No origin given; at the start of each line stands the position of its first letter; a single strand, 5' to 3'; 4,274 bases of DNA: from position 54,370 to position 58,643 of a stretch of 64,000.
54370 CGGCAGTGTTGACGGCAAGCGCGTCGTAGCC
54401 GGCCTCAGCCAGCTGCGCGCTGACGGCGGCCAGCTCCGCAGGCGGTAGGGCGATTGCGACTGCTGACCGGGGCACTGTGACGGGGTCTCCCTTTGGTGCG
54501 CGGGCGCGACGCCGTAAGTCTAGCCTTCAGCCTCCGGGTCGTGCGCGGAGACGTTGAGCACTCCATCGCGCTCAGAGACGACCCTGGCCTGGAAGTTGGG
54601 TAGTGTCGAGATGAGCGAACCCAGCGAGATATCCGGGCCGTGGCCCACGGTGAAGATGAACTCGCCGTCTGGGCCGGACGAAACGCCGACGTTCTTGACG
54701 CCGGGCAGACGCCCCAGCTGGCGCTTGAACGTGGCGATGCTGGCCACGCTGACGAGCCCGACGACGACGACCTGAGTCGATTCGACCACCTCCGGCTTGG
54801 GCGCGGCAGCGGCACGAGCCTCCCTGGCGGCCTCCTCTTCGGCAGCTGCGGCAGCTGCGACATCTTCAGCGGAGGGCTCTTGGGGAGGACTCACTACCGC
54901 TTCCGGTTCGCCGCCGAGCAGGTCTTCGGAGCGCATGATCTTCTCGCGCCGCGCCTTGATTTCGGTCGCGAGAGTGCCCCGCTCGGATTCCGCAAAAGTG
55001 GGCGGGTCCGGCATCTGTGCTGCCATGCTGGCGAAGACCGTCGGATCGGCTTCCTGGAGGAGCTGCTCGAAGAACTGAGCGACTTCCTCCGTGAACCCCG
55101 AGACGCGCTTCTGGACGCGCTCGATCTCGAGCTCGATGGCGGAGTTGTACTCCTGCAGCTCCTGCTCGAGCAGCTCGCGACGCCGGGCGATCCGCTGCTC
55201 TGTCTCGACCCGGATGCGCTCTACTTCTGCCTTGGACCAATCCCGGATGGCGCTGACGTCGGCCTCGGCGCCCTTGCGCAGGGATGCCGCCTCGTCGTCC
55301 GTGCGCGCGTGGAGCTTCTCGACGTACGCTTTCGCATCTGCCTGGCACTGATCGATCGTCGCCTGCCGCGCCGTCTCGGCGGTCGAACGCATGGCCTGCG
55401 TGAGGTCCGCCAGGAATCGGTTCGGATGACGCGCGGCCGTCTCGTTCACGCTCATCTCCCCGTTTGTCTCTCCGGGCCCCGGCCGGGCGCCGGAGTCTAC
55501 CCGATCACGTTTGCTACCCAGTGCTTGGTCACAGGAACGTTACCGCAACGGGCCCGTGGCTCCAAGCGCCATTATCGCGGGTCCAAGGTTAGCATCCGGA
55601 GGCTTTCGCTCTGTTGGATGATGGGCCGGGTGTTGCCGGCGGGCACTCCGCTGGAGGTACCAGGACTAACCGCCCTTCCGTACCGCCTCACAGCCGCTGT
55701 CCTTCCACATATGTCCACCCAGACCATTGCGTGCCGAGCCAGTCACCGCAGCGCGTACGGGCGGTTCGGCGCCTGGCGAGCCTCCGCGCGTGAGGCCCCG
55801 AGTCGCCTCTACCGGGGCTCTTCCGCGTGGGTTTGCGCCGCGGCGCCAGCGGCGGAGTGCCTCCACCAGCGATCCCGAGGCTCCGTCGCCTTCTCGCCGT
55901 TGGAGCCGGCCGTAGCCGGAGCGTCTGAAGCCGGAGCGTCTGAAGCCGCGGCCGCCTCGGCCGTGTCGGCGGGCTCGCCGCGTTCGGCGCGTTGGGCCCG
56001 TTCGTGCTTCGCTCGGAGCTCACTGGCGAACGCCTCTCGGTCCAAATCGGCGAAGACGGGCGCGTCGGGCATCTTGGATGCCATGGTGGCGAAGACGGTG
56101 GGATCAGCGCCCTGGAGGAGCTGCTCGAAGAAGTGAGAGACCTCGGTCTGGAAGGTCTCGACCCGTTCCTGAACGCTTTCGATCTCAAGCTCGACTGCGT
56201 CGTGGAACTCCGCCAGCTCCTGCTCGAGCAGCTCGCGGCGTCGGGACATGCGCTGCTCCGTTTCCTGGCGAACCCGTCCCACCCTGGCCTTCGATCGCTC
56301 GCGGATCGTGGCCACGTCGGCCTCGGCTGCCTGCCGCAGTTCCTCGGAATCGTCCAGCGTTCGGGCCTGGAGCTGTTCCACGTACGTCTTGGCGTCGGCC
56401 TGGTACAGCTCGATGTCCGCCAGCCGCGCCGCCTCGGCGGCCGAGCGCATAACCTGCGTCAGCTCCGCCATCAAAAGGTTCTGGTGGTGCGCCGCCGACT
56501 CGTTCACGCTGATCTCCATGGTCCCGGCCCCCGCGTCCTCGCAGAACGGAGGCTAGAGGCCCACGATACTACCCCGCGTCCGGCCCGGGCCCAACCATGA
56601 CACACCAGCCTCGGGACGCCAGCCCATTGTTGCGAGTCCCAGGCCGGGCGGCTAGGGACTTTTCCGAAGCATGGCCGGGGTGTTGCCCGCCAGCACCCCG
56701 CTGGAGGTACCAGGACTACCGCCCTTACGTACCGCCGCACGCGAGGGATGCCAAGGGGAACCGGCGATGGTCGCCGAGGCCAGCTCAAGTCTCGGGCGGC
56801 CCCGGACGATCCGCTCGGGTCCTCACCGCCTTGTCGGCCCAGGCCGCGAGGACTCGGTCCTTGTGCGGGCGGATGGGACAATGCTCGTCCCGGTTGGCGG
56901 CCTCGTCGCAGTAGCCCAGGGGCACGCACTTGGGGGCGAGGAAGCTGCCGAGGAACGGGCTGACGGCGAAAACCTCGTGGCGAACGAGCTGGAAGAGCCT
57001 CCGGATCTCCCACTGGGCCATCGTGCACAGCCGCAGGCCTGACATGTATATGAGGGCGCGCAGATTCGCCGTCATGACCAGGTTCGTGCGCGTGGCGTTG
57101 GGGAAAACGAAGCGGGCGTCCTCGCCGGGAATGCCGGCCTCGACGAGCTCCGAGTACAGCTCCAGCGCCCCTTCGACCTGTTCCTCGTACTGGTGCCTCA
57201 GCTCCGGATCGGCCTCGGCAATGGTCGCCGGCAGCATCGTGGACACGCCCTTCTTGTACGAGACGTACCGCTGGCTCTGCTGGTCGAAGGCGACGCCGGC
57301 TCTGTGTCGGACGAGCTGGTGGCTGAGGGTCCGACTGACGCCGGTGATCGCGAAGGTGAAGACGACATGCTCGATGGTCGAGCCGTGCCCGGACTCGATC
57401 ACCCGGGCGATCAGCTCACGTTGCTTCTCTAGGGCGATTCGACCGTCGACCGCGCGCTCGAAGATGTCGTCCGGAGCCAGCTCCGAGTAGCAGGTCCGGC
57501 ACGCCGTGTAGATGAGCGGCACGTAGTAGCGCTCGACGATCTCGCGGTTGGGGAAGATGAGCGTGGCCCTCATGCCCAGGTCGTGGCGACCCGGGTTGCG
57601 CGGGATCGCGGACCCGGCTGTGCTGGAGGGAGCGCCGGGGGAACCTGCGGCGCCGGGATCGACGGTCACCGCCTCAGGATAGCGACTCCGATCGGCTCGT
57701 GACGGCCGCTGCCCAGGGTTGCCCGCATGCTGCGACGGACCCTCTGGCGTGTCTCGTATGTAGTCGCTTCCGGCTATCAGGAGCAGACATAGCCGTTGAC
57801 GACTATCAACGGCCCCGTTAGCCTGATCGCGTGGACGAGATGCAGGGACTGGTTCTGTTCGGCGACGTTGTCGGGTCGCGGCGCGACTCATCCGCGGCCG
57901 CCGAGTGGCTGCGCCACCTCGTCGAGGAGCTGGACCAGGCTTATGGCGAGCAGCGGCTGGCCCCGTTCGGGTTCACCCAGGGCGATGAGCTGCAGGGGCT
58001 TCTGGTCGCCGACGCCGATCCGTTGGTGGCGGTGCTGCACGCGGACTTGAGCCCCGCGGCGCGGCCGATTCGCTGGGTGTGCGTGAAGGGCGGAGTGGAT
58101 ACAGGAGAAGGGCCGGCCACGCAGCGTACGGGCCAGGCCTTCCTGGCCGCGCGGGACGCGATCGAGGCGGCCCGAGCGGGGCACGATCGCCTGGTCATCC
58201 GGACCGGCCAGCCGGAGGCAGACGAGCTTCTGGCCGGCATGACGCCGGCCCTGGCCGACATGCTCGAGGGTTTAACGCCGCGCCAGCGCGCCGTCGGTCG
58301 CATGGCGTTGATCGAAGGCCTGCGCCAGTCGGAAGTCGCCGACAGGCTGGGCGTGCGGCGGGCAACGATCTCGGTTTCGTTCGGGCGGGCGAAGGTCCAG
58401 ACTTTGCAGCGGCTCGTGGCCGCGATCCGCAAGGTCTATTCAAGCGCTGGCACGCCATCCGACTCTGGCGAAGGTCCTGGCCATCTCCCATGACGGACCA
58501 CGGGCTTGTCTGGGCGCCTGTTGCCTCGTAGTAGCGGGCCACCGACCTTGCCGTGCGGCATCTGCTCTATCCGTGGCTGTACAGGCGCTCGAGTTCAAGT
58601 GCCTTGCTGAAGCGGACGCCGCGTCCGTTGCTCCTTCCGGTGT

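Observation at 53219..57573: Orphan ParA/MinD-like ATPase with pseudo-receiver domain plus two tandem coiled-coil paralogs: a candidate intracellular positioning system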

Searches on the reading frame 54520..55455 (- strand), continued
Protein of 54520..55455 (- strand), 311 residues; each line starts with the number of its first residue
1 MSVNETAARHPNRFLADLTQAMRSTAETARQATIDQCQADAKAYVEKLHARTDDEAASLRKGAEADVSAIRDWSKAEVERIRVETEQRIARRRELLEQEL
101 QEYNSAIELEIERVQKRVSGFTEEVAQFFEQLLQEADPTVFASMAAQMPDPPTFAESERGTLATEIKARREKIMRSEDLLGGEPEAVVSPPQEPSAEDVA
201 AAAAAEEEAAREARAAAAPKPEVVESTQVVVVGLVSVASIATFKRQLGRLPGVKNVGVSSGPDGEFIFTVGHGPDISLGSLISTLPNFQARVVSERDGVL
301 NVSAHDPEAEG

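Call 33: fold_search(model_id=the predicted structure, library=pdb)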
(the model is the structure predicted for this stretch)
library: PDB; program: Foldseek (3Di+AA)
matches with E <= 10: 1177; with E <= 0.001: 0
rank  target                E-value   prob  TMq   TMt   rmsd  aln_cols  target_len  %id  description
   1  6a71_A                9.0e-03  1.00  0.17  0.65   2.4        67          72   21  Crystal Structure of Human ATP7B and TM Complex (released 2019-04-03)
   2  9ip6_E                2.2e-02  1.00  0.17  0.61   2.8        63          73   24  The complex of rice immune receptor RGA5-HMA8 with rice blast effector protein AVR1-CO39 (released 2025-07-16)
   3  7bfe_C                3.4e-02  0.96  0.14  0.43   4.2        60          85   18  Circular permutant of ribosomal protein S6, P54-55 truncated, L21A mutant. (released 2022-07-13)
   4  2k1r_MODEL_1_A        4.3e-02  0.99  0.17  0.59   2.5        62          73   21  The solution NMR structure of the complex between MNK1 and HAH1 mediated by Cu(I) (released 2009-03-31)
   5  2efo                  4.9e-02  0.60  0.14  0.26  19.5       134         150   13  Crystal structure of Tyr77 to Ala of ST1022 from Sulfolobus tokodaii 7 (released 2008-02-26)
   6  6a71_B                5.2e-02  0.99  0.17  0.64   2.4        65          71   22  Crystal Structure of Human ATP7B and TM Complex (released 2019-04-03)
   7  3zzp                  5.2e-02  0.99  0.16  0.56   3.8        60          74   17  Circular permutant of ribosomal protein S6, lacking edge strand beta- 2 of wild-type S6. (released 2011-11-23)
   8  7dv8_A                5.9e-02  0.97  0.16  0.56   2.6        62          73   22  The crystal structure of rice immune receptor RGA5-HMA2. (released 2021-10-20)
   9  1oq3_MODEL_1_A        6.3e-02  0.98  0.17  0.57   3.0        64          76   20  A core mutation affecting the folding properties of a soluble domain of the ATPase protein CopA from Bacillus  (released 2003-09-16)
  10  7bfd_A                6.3e-02  0.96  0.14  0.45   3.8        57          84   19  Circular permutant of ribosomal protein S6, P54-55 truncated, Y4A mutant. (released 2022-07-13)
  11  5zng_A                6.7e-02  0.97  0.17  0.55   4.6        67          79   22  The crystal complex of immune receptor RGA5A_S of Pia from rice (Oryzae sativa) with rice blast (Magnaporthe oryzae) e (released 2018-10-24)
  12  6u9d_G                6.7e-02  0.84  0.17  0.20   9.6       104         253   12  Saccharomyces cerevisiae acetohydroxyacid synthase (released 2020-07-15)
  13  7bfe_A                7.1e-02  0.95  0.14  0.46   4.1        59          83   17  Circular permutant of ribosomal protein S6, P54-55 truncated, L21A mutant. (released 2022-07-13)
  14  7fby                  7.1e-02  0.51  0.13  0.23  27.6       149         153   12  Crystal Structure of PH0140 from Pyrococcus horikosii OT3 (released 2022-07-20)
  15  4czd_B                7.1e-02  0.38  0.13  0.23  25.4       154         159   13  Sirohaem decarboxylase AhbA/B - an enzyme with structural homology to the Lrp/AsnC transcription factor family that is (released 2014-06-11)
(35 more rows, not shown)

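Call 68: search_protein_families(library=pfam, alignment_id=A2, max_evalue=0.01)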
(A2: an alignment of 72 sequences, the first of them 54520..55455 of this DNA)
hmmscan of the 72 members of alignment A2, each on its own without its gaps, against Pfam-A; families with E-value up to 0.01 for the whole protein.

A. member 1, window:54520-55455:- (311 aa): 2 families
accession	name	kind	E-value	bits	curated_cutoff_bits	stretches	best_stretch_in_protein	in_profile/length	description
PF01442.23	Apolipoprotein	-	0.00013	22.2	90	1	18-135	60-180/190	Apolipoprotein A1/A4/E domain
PF03937.21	Sdh5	-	0.0068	16.7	27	0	115-157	24-66/76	Flavinator of succinate dehydrogenase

B. families by the number of members that match (of 72 scanned): 4 families
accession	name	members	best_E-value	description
PF01442.23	Apolipoprotein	59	1.6e-06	Apolipoprotein A1/A4/E domain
PF03937.21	Sdh5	3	0.0017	Flavinator of succinate dehydrogenase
PF18709.6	DLP_helical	1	0.0042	Dynamin-like helical domain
PF16735.10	MYO10_CC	1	0.0072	Unconventional myosin-X coiled coil domain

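Call 77: search_protein_families(library=pfam, proteins=[L037:9057-9770:-, L037:9947-10999:-, L037:11131-13215:-, L037:6035-8032:-, L038:10134-10796:-, L020:10365-11009:-, L038:6419-7495:-], max_evalue=0.00001)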
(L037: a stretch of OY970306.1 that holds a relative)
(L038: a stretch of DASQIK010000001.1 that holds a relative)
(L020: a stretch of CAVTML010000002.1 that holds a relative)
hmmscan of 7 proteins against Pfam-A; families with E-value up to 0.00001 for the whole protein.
L037:9057-9770:- (237 aa): 1 family
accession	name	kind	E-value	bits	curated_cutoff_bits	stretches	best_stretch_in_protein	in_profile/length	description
PF20660.2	DUF6812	-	5.7e-06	26.7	27.1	0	86-105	1-22/53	Family of unknown function (DUF6812)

L037:9947-10999:- (350 aa): 1 family
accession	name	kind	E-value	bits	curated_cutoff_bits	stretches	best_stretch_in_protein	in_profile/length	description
PF00501.34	AMP-binding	-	2.7e-56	191.5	29.9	1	3-230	155-382/384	AMP-binding enzyme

L037:11131-13215:- (694 aa): 2 families
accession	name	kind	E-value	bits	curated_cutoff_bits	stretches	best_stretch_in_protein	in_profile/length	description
PF00924.24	MS_channel_2nd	-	1.5e-18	67.1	20.2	1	119-182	2-67/68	Mechanosensitive ion channel, beta-domain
PF21088.3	MS_channel_1st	-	1.5e-06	28.5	23.1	1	77-117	2-42/42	Mechanosensitive ion channel, transmembrane helices 2/3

L037:6035-8032:- (665 aa): 2 families
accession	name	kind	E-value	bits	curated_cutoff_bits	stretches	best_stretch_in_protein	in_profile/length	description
PF06463.18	Mob_synth_C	-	2.6e-35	121.6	37.4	1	520-645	3-127/128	Molybdenum Cofactor Synthesis C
PF04055.27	Radical_SAM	-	2.2e-28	99.9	29.5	1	342-512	1-165/166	Radical SAM superfamily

L038:10134-10796:- (220 aa): 3 families
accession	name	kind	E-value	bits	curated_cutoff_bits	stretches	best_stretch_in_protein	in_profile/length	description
PF00702.32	Hydrolase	-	2.2e-15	58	26.4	1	3-172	2-191/191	haloacid dehalogenase-like hydrolase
PF13242.12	Hydrolase_like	-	3e-10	40.3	22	1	133-205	3-74/75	HAD-hyrolase-like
PF13419.12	HAD_2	-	3.8e-09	37.3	23.8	1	5-178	1-178/178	Haloacid dehalogenase-like hydrolase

L020:10365-11009:- (214 aa): 1 family
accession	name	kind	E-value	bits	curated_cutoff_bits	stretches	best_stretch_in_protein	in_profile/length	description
PF20660.2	DUF6812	-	2e-10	41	27.1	1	134-187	1-52/53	Family of unknown function (DUF6812)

L038:6419-7495:- (358 aa): 2 families
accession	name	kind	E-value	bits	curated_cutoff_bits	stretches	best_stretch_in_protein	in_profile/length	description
PF06463.18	Mob_synth_C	-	1.4e-35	122.5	37.4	1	213-338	3-127/128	Molybdenum Cofactor Synthesis C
PF04055.27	Radical_SAM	-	2.7e-33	115.9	29.5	1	35-206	1-166/166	Radical SAM superfamily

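Call 80: search_protein_families(library=padloc, proteins=[window:54520-55455:-], max_evalue=0.001)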
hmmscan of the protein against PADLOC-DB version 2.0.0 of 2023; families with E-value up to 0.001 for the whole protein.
window:54520-55455:- (311 aa): 0 families

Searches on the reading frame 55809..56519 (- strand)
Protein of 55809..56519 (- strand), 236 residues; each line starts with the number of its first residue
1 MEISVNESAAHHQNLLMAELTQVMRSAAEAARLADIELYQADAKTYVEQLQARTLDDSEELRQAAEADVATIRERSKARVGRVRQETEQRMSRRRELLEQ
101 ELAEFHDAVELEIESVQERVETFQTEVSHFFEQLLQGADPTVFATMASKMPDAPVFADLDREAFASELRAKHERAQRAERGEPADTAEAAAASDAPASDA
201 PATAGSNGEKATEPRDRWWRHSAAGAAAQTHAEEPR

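Call 3: search_protein_families(library=pfam, proteins=[window:55809-56519:-], max_evalue=0.1)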
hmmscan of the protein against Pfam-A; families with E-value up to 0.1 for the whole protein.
window:55809-56519:- (236 aa): 2 families
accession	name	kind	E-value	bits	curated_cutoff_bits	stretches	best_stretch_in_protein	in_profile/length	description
PF01442.23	Apolipoprotein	-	2.5e-07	31.1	90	1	35-140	67-176/190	Apolipoprotein A1/A4/E domain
PF05597.16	Phasin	-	0.0069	16.9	28.8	0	39-128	29-122/126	Poly(hydroxyalcanoate) granule associated protein (phasin)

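Call 4: search_protein_families(library=ncbifam, proteins=[window:55809-56519:-], max_evalue=0.1)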
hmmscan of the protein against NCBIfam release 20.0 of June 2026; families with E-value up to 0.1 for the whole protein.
window:55809-56519:- (236 aa): 3 families
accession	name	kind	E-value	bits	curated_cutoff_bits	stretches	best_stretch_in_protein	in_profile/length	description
NF006722.0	PRK09260.1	equivalog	0.012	14.9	429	1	52-151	28-122/289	3-hydroxyacyl-CoA dehydrogenase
NF002170.0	PRK01005.1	equivalog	0.035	13.9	280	1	46-148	13-116/208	V-type ATP synthase subunit E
TIGR01837.1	PHA_granule_1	subfamily_domain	0.084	13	94.7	0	40-122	21-114/118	poly(hydroxyalkanoate) granule-associated protein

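Call 80: search_protein_families(library=padloc, proteins=[window:55809-56519:-], max_evalue=0.001)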
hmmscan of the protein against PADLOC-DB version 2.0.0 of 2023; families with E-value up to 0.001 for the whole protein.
window:55809-56519:- (236 aa): 0 families

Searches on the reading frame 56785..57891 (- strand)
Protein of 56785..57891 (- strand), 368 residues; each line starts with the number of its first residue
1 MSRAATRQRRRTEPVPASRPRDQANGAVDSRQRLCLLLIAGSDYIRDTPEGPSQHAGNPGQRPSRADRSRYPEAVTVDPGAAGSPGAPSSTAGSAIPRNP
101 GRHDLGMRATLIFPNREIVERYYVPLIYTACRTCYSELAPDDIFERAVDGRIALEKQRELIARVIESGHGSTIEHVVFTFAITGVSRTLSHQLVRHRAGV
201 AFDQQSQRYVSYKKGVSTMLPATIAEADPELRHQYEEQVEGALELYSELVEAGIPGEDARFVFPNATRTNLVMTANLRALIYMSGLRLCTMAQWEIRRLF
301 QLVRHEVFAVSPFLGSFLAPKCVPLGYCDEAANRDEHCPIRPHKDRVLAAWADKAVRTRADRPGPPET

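Call 3: search_protein_families(library=pfam, proteins=[window:56785-57891:-], max_evalue=0.1)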
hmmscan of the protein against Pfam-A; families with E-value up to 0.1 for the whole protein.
window:56785-57891:- (368 aa): 1 family
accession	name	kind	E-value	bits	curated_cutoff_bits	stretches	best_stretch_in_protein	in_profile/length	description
PF02511.20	Thy1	-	3.1e-57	193.9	24.8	1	126-312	12-190/191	Thymidylate synthase complementing protein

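Call 4: search_protein_families(library=ncbifam, proteins=[window:56785-57891:-], max_evalue=0.1)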
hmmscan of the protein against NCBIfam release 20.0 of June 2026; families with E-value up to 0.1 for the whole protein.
window:56785-57891:- (368 aa): 1 family
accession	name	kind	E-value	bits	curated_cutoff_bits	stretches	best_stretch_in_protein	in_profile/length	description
TIGR02170.1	thyX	equivalog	4e-46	157.2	87.9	1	126-314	17-207/211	FAD-dependent thymidylate synthase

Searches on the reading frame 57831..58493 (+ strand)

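Call 3: search_protein_families(library=pfam, proteins=[window:57831-58493:+], max_evalue=0.1)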
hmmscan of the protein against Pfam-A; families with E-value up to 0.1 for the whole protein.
window:57831-58493:+ (220 aa): 8 families
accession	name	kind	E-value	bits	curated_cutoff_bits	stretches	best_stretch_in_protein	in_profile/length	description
PF16264.11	SatD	-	2.5e-07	31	29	1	8-119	3-118/211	SatD family (SatD)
PF08281.18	Sigma70_r4_2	-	1.5e-06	28.2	25.7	1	140-188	3-51/54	Sigma-70, region 4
PF04545.22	Sigma70_r4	-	3.1e-05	23.8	24.1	1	145-181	2-38/50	Sigma-70, region 4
PF07638.17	Sigma70_ECF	-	0.0091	16.3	21.1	1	128-188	117-178/185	ECF sigma factor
PF16509.11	KORA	-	0.012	16.2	26.7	1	144-187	12-54/84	TrfB plasmid transcriptional repressor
PF01381.28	HTH_3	-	0.013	15.9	23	1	163-181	9-27/55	Helix-turn-helix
PF00196.25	GerE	-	0.02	15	23.5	1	148-186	3-40/57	Bacterial regulatory proteins, luxR family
PF13384.12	HTH_23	-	0.09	13.1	24.6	0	154-181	10-35/50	Homeodomain-like domain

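Call 4: search_protein_families(library=ncbifam, proteins=[window:57831-58493:+], max_evalue=0.1)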
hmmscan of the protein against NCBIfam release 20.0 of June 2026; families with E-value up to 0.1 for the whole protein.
window:57831-58493:+ (220 aa): 28 families (the best 25 are shown)
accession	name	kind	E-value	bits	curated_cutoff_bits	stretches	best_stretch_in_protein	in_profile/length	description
TIGR02937.1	sigma70-ECF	superfamily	4.7e-08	32.8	42.9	1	119-188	96-158/165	sigma-70 family RNA polymerase sigma factor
TIGR02984.1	Sig-70_plancto1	subfamily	0.00015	21.4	183.75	1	137-189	130-181/189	RNA polymerase sigma-70 factor, Planctomycetaceae-specific subfamily 1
NF007229.0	PRK09647.1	equivalog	0.00028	20.3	265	1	111-195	118-202/220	RNA polymerase sigma factor SigE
NF009172.0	PRK12519.1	subfamily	0.00038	20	222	1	140-187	134-181/194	RNA polymerase sigma factor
TIGR02985.1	Sig70_bacteroi1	subfamily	0.00039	20.7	126.4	1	140-187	107-154/162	RNA polymerase sigma-70 factor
TIGR02980.1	SigBFG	subfamily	0.00058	19.6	234.35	1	137-195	168-222/227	SigB/SigF/SigG family RNA polymerase sigma factor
TIGR02959.1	SigZ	equivalog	0.0011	18.8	168.65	1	129-195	82-148/170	RNA polymerase sigma factor SigZ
NF009177.0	PRK12525.1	subfamily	0.0012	18.7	266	1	132-181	103-152/168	RNA polymerase sigma factor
NF008888.0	PRK11922.1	equivalog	0.0013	18.4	204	1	126-204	127-205/231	RNA polymerase sigma factor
TIGR02983.1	SigE-fam_strep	subfamily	0.0017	18.2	141.55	1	127-195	86-157/162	SigE family RNA polymerase sigma factor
TIGR02960.1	SigX5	hypoth_equivalog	0.0022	17.2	264.75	1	144-197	139-192/322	RNA polymerase sigma-70 factor, TIGR02960 family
NF005514.0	PRK07122.1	subfamily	0.0064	15.7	372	1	140-182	208-250/264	RNA polymerase sigma factor SigF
TIGR02999.1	Sig-70_X6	subfamily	0.012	15.5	126.15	1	120-193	104-180/183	ECF-type sigma factor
NF058625.1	sigma_PG0214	equivalog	0.012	15.4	130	1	141-194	107-160/170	GFO_1088 family ECF-type sigma factor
NF009165.0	PRK12512.1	equivalog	0.012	15.2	198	1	141-196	125-176/184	RNA polymerase sigma factor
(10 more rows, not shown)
